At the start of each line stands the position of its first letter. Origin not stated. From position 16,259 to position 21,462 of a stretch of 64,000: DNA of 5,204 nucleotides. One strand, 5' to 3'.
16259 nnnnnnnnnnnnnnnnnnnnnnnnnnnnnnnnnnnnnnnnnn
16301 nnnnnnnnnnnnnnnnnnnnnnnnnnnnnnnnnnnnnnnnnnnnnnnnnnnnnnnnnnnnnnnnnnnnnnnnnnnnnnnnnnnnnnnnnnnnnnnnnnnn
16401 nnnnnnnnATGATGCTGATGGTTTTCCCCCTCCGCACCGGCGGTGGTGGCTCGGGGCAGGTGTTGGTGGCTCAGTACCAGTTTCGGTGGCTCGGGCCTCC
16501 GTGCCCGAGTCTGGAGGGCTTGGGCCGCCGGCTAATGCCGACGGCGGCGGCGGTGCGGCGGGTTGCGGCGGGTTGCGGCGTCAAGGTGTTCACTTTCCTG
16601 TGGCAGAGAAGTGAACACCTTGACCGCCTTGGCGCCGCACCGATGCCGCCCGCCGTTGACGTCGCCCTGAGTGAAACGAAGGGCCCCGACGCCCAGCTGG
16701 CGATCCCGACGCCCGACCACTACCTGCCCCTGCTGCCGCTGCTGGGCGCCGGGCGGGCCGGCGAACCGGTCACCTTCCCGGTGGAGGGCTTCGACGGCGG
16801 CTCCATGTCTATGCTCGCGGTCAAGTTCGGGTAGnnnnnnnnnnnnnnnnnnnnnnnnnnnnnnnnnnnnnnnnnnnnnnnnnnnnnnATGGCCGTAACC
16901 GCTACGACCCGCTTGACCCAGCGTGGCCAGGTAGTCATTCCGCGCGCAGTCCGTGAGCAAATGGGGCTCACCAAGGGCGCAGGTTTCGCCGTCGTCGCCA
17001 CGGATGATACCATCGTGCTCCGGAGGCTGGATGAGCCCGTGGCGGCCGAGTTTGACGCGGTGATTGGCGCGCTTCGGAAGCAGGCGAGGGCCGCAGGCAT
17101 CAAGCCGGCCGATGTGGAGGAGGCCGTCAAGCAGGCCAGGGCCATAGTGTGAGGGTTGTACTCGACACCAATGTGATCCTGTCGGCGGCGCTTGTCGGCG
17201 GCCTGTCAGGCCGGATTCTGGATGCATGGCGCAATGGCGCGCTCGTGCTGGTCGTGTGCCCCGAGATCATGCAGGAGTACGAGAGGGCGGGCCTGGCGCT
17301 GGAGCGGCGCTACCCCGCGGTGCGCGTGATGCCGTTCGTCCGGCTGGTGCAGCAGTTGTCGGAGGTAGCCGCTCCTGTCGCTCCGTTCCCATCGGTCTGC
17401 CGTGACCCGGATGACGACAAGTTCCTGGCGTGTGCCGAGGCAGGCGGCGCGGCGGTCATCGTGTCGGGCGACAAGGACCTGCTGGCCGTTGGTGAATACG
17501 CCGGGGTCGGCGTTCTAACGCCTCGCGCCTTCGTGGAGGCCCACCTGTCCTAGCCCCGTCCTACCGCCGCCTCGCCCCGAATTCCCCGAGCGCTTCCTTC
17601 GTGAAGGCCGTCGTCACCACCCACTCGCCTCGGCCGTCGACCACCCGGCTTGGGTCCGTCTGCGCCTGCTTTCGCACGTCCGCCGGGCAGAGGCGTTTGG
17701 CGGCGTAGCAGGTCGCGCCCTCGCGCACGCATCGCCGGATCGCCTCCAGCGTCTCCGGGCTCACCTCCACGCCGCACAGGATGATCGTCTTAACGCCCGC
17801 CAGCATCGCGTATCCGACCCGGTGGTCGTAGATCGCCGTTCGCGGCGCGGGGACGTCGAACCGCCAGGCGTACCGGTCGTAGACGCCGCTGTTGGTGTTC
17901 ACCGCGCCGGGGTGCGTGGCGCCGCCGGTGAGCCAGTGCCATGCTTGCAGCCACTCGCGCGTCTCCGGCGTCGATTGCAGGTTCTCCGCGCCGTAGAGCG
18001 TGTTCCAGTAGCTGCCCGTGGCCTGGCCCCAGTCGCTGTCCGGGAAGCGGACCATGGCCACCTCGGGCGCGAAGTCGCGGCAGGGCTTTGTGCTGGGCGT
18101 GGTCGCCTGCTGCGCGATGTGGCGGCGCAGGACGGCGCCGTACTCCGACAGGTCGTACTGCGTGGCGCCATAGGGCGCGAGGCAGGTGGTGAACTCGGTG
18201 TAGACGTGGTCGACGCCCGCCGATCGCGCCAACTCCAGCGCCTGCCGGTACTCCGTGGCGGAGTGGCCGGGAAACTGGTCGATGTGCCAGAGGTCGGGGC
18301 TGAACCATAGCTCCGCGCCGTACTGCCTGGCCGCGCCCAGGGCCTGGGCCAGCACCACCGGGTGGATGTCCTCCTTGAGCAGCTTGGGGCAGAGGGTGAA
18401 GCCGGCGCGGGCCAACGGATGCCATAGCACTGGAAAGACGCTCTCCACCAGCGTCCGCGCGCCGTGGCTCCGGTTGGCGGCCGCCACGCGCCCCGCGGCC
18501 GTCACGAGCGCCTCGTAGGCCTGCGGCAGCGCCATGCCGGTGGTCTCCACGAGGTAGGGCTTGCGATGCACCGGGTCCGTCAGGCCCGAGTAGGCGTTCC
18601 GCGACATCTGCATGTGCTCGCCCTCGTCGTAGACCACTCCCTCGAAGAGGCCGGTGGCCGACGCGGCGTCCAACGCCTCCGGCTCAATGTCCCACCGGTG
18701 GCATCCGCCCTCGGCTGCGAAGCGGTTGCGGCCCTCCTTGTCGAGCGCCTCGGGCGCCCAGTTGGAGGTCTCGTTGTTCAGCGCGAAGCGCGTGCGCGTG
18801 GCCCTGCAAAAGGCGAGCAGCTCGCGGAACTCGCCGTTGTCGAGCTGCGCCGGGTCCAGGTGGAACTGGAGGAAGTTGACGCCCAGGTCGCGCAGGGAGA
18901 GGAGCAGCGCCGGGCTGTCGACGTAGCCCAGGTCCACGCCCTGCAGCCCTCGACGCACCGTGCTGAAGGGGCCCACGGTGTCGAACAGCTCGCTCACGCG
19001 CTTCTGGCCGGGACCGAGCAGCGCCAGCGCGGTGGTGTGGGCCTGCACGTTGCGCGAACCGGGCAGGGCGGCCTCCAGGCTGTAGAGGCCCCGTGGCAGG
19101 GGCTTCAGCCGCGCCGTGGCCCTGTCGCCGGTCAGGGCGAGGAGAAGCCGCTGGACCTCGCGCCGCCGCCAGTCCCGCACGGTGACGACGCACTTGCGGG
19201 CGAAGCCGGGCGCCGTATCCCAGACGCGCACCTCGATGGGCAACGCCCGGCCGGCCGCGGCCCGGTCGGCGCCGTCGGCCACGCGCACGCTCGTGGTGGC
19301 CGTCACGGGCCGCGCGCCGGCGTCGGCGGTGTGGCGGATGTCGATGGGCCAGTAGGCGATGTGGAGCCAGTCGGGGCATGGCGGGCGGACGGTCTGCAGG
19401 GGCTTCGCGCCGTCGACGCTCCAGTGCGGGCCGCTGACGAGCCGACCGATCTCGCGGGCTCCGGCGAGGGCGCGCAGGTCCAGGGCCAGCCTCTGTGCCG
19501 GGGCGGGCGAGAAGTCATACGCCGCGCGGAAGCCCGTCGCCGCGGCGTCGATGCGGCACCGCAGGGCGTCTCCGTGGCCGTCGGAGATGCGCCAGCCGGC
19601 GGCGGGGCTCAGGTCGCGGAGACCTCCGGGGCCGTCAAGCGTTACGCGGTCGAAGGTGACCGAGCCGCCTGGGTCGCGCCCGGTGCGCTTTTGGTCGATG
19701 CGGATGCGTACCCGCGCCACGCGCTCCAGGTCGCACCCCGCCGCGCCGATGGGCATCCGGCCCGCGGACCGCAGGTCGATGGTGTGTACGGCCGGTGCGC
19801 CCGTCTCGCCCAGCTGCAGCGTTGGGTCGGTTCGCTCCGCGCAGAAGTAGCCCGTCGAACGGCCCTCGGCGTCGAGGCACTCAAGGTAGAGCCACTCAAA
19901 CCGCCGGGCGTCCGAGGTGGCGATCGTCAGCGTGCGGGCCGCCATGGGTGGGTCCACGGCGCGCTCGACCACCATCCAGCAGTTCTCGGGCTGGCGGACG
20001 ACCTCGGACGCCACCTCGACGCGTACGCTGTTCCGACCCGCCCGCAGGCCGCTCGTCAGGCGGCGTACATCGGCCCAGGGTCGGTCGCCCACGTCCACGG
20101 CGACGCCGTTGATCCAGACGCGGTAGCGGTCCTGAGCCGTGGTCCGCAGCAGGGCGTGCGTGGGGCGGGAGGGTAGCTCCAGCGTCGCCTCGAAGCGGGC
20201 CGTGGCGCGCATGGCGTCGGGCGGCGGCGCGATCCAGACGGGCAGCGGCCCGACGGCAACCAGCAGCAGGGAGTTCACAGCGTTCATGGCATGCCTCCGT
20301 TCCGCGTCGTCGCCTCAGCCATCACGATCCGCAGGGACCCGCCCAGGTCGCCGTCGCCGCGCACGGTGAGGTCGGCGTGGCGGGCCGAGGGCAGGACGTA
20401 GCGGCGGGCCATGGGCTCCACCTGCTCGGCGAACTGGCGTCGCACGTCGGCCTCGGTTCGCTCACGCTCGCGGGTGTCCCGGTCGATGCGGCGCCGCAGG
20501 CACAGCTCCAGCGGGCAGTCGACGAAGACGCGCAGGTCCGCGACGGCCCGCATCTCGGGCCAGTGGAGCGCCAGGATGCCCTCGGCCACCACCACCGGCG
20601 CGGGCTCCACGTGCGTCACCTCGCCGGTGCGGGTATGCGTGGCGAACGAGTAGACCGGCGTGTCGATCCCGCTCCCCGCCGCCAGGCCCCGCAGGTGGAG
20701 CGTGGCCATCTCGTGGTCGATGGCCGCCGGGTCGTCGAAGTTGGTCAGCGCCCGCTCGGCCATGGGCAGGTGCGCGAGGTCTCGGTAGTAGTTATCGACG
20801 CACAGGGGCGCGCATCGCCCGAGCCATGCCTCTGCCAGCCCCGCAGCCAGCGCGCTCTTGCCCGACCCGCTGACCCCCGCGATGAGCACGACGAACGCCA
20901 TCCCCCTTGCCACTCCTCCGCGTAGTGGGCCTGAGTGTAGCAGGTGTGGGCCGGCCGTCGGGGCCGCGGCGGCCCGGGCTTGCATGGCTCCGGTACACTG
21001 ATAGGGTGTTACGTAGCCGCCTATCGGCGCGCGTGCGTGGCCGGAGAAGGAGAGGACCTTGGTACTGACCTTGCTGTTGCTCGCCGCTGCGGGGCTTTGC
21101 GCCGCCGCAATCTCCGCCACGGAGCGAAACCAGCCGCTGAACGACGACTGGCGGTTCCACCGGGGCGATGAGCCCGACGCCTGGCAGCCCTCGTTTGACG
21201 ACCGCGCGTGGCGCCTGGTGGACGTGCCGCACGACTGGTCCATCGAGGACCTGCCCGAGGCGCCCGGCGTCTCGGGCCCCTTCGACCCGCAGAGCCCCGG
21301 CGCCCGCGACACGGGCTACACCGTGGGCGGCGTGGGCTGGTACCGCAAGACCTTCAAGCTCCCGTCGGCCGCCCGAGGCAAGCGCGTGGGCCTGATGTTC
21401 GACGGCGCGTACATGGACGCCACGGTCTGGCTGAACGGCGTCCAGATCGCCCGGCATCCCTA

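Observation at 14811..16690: One orphan gene bracketed by ~250-bp direct repeats: a repeat-bounded cassette with no recombinase in sight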

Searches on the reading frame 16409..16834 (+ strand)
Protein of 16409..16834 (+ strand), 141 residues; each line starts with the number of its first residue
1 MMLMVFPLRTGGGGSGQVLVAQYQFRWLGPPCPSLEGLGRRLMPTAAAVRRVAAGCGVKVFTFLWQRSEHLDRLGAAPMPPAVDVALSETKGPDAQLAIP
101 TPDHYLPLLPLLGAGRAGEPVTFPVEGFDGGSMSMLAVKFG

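Call 26: find_homologous_proteins(query=window:16409-16834:+, max_evalue=0.01)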
Query window:16409-16834:+ (141 aa): 116 proteins with E <= 0.01 among 573 candidates.
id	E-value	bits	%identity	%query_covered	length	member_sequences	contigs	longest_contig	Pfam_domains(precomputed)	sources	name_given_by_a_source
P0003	2.0e-88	312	100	100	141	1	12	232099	-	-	-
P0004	9.6e-24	102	87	41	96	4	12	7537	-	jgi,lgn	jgi:4,5-DOPA dioxygenase extradiol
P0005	1.9e-15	75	72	38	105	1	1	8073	-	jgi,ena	-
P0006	2.1e-15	75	43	74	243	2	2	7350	PF02900.24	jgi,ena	-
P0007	3.5e-15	74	76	35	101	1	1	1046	-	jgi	jgi:4,5-DOPA dioxygenase extradiol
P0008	4.7e-15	74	74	38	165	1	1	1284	PF02900.24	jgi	jgi:4,5-DOPA dioxygenase extradiol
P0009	4.8e-15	74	76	35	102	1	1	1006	-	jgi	jgi:4,5-DOPA dioxygenase extradiol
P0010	5.5e-15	74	72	38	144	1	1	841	PF02900.24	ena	-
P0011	7.6e-15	73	47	59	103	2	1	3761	-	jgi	jgi:4,5-DOPA dioxygenase extradiol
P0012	8.2e-15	73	72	38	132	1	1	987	-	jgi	jgi:4,5-DOPA dioxygenase extradiol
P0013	1.0e-14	73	76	35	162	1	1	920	PF02900.24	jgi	jgi:4,5-DOPA dioxygenase extradiol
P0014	1.1e-14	73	70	38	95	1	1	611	-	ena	-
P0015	1.4e-14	72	75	38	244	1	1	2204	PF02900.24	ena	-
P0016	2.2e-14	72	53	61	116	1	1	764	-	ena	-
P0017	2.7e-14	71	70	35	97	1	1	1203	-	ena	-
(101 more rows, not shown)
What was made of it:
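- Tried and rejected: Protein search with the 141-aa ORF that reads through the right repeat (call 26):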

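Call 30: find_encoding_contigs(protein=P0004, flank=10000, max_places=10)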
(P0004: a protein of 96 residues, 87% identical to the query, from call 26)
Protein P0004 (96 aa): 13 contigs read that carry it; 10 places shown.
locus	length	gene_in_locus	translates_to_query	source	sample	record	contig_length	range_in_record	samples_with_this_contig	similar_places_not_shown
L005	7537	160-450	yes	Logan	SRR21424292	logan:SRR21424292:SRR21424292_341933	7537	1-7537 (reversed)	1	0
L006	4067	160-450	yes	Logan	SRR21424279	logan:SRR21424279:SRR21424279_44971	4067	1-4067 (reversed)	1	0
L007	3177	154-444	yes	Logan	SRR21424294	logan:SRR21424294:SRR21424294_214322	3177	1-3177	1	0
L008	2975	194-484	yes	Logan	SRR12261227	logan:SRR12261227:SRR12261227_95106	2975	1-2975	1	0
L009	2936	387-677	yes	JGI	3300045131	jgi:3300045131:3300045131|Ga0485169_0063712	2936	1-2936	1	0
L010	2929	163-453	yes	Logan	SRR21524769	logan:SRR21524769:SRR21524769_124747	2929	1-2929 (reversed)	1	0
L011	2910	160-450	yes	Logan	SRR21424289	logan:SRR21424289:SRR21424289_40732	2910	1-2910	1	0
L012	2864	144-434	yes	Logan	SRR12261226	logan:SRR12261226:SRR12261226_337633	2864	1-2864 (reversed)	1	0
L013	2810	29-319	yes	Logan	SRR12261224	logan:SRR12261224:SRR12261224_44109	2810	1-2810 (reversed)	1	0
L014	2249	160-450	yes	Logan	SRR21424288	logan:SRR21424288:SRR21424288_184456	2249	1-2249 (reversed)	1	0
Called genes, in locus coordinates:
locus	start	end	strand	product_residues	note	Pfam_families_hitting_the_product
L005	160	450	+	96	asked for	-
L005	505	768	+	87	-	PF04014:MazE_antitoxin (weak)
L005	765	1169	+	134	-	PF13470:PIN_3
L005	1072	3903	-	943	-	-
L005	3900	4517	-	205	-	PF00485:PRK, PF13238:AAA_18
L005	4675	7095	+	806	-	PF02837:Glyco_hydro_2_N, PF13364:BetaGal_ABD2 (faint), PF22666:Glyco_hydro_2_N2 (weak), PF00703:Glyco_hydro_2, PF02836:Glyco_hydro_2_C, PF16355:DUF4982, PF18565:Glyco_hydro2_C5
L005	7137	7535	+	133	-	?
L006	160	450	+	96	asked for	-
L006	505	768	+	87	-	PF04014:MazE_antitoxin (weak)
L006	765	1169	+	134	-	PF13470:PIN_3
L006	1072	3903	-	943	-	-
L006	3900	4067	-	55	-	?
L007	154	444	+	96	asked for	-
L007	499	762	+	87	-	PF04014:MazE_antitoxin (weak)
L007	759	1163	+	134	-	PF13470:PIN_3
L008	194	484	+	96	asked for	-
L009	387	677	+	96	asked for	-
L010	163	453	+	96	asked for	-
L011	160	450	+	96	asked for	-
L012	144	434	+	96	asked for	-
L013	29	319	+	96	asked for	-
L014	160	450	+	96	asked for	-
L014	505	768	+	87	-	PF04014:MazE_antitoxin (weak)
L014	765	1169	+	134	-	PF13470:PIN_3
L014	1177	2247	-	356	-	?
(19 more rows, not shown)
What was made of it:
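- Contigs of relatives break inside it (call 30). Short-read metagenome assemblies of relatives do break at this repeat (call 30).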

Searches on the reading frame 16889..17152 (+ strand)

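Call 16: search_protein_families(library=pfam, proteins=[window:16889-17152:+], max_evalue=0.01)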
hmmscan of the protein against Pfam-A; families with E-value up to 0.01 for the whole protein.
window:16889-17152:+ (87 aa): 2 families
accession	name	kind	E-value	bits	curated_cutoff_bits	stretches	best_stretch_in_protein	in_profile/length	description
PF04014.23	MazE_antitoxin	-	2.9e-06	27.6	24.7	1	7-46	2-42/48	Antidote-toxin recognition MazE, bacterial antitoxin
PF15937.10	PrlF_antitoxin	-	0.0035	17.9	32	1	8-61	3-54/99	prlF antitoxin for toxin YhaV_toxin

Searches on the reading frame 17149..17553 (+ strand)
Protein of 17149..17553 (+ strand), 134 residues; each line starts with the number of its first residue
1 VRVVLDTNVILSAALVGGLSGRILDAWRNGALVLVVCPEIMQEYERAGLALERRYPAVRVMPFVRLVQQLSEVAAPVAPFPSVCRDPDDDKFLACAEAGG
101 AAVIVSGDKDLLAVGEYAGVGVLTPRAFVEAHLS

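Call 16: search_protein_families(library=pfam, proteins=[window:17149-17553:+], max_evalue=0.01)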
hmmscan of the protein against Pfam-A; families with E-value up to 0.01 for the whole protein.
window:17149-17553:+ (134 aa): 4 families
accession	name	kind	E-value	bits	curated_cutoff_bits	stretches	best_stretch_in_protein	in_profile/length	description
PF13470.12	PIN_3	-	4e-21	76.4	27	1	2-110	1-115/115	PIN domain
PF01850.27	PIN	-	7.2e-05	23.8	23.6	1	3-115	1-118/120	PIN domain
PF24109.1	DUF7384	-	0.00019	21.9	27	0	83-128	76-127/153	Family of unknown function (DUF7384)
PF10130.15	PIN_2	-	0.00033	21.3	22.4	0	4-115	1-119/133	PIN domain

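Call 60: search_protein_families(library=ncbifam, proteins=[L025:4144-4836:-, L025:4833-5567:-], max_evalue=0.1)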
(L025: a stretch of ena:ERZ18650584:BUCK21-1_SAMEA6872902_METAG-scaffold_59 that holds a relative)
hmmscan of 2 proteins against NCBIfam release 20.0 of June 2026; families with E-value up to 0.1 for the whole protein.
L025:4144-4836:- (230 aa): 9 families
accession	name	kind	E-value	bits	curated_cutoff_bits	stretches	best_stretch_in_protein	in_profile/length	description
NF007862.0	PRK10574.1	equivalog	0.00021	21.4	138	1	27-53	6-32/145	prepilin peptidase-dependent pilin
TIGR01710.1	typeII_sec_gspG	equivalog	0.00024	21.1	88.85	1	27-86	2-60/134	type II secretion system major pseudopilin GspG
TIGR02532.1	IV_pilin_GFxxxE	domain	0.00042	20.1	16.3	1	26-47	2-23/24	prepilin-type N-terminal cleavage/methylation domain-containing protein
NF040999.1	pilin_ComGC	equivalog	0.00069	19.8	75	1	27-79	3-55/84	competence type IV pilus major pilin ComGC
NF041775.1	typeIV_PilA_Myxo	equivalog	0.00078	19.5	400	1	26-85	11-69/214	type IV pilin protein PilA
NF041013.1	T4P_ComGE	equivalog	0.0022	18.1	49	1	27-57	5-35/83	competence type IV pilus minor pilin ComGE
TIGR01711.1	gspJ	equivalog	0.0025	17.6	64.85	1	26-79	1-55/192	type II secretion system minor pseudopilin GspJ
TIGR02599.1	TIGR02599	subfamily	0.037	13.3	256.5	1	27-62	1-37/361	Verru_Chthon cassette protein C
TIGR02596.1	TIGR02596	subfamily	0.075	13.1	70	1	28-63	1-36/196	Verru_Chthon cassette protein D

L025:4833-5567:- (244 aa): 0 families

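Call 61: search_protein_families(library=padloc, proteins=[L025:4144-4836:-, L025:4833-5567:-], max_evalue=0.1)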
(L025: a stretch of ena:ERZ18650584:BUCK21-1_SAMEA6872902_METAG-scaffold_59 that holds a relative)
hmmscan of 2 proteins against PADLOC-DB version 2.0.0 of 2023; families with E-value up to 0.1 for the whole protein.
L025:4144-4836:- (230 aa): 0 families

L025:4833-5567:- (244 aa): 0 families

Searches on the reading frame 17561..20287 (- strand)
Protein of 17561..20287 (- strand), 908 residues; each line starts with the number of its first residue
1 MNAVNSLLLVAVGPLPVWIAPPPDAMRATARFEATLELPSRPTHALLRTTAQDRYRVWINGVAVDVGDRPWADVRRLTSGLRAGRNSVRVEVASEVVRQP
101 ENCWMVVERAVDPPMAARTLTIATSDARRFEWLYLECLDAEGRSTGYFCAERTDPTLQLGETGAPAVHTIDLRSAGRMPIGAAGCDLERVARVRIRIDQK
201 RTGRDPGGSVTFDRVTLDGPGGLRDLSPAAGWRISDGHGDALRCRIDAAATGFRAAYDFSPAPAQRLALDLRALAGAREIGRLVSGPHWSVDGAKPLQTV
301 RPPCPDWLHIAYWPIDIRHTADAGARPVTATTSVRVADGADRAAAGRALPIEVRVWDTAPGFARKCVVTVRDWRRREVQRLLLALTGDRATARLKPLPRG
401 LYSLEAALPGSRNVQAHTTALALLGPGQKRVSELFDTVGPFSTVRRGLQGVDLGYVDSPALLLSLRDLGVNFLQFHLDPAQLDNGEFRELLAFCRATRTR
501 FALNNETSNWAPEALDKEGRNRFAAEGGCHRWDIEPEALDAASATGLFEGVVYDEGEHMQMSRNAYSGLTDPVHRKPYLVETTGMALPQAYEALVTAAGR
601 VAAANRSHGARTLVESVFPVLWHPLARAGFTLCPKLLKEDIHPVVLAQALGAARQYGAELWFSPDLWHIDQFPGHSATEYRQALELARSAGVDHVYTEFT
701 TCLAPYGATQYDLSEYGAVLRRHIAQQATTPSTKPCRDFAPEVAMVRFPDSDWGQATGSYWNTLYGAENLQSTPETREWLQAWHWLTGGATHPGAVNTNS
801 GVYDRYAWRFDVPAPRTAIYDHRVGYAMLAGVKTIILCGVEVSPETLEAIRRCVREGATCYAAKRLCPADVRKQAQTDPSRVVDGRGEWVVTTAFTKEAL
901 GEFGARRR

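Call 16: search_protein_families(library=pfam, proteins=[window:17561-20287:-], max_evalue=0.01)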
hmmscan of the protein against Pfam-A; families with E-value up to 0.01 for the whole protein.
window:17561-20287:- (908 aa): 0 families

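Call 60: search_protein_families(library=ncbifam, proteins=[L025:4144-4836:-, L025:4833-5567:-, window:17561-20287:-], max_evalue=0.1)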
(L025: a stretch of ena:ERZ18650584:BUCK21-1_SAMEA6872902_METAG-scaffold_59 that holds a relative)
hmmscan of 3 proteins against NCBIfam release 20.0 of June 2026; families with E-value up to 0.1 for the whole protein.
L025:4144-4836:- (230 aa): 9 families
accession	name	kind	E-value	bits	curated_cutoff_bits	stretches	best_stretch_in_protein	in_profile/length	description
NF007862.0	PRK10574.1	equivalog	0.00021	21.4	138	1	27-53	6-32/145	prepilin peptidase-dependent pilin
TIGR01710.1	typeII_sec_gspG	equivalog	0.00024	21.1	88.85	1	27-86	2-60/134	type II secretion system major pseudopilin GspG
TIGR02532.1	IV_pilin_GFxxxE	domain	0.00042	20.1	16.3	1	26-47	2-23/24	prepilin-type N-terminal cleavage/methylation domain-containing protein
NF040999.1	pilin_ComGC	equivalog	0.00069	19.8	75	1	27-79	3-55/84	competence type IV pilus major pilin ComGC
NF041775.1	typeIV_PilA_Myxo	equivalog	0.00078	19.5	400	1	26-85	11-69/214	type IV pilin protein PilA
NF041013.1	T4P_ComGE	equivalog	0.0022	18.1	49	1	27-57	5-35/83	competence type IV pilus minor pilin ComGE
TIGR01711.1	gspJ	equivalog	0.0025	17.6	64.85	1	26-79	1-55/192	type II secretion system minor pseudopilin GspJ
TIGR02599.1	TIGR02599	subfamily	0.037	13.3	256.5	1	27-62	1-37/361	Verru_Chthon cassette protein C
TIGR02596.1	TIGR02596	subfamily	0.075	13.1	70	1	28-63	1-36/196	Verru_Chthon cassette protein D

L025:4833-5567:- (244 aa): 0 families

window:17561-20287:- (908 aa): 0 families

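Call 61: search_protein_families(library=padloc, proteins=[L025:4144-4836:-, L025:4833-5567:-, window:17561-20287:-], max_evalue=0.1)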
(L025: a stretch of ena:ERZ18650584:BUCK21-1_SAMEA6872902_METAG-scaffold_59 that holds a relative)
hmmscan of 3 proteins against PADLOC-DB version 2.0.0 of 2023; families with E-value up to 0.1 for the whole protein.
L025:4144-4836:- (230 aa): 0 families

L025:4833-5567:- (244 aa): 0 families

window:17561-20287:- (908 aa): 0 families

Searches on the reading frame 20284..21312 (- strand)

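Call 16: search_protein_families(library=pfam, proteins=[window:20284-21312:-], max_evalue=0.01)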
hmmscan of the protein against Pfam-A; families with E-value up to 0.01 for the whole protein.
window:20284-21312:- (342 aa): 6 families
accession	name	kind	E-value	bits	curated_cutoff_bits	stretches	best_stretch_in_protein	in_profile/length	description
PF00485.24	PRK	-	1.4e-26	94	22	1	142-317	2-187/196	Phosphoribulokinase / Uridine kinase family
PF13238.12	AAA_18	-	4.5e-07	30.8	29.4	1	142-290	1-123/128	AAA domain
PF13191.12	AAA_16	-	0.0014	19.6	32.6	1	134-188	19-78/167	AAA ATPase domain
PF05729.18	NACHT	-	0.0014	18.9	26.7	1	141-171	2-32/167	NACHT domain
PF13671.12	AAA_33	-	0.0025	18.5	27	0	141-162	1-22/143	AAA domain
PF01583.26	APS_kinase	-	0.0057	17.1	21.1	0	139-162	2-25/152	Adenylylsulphate kinase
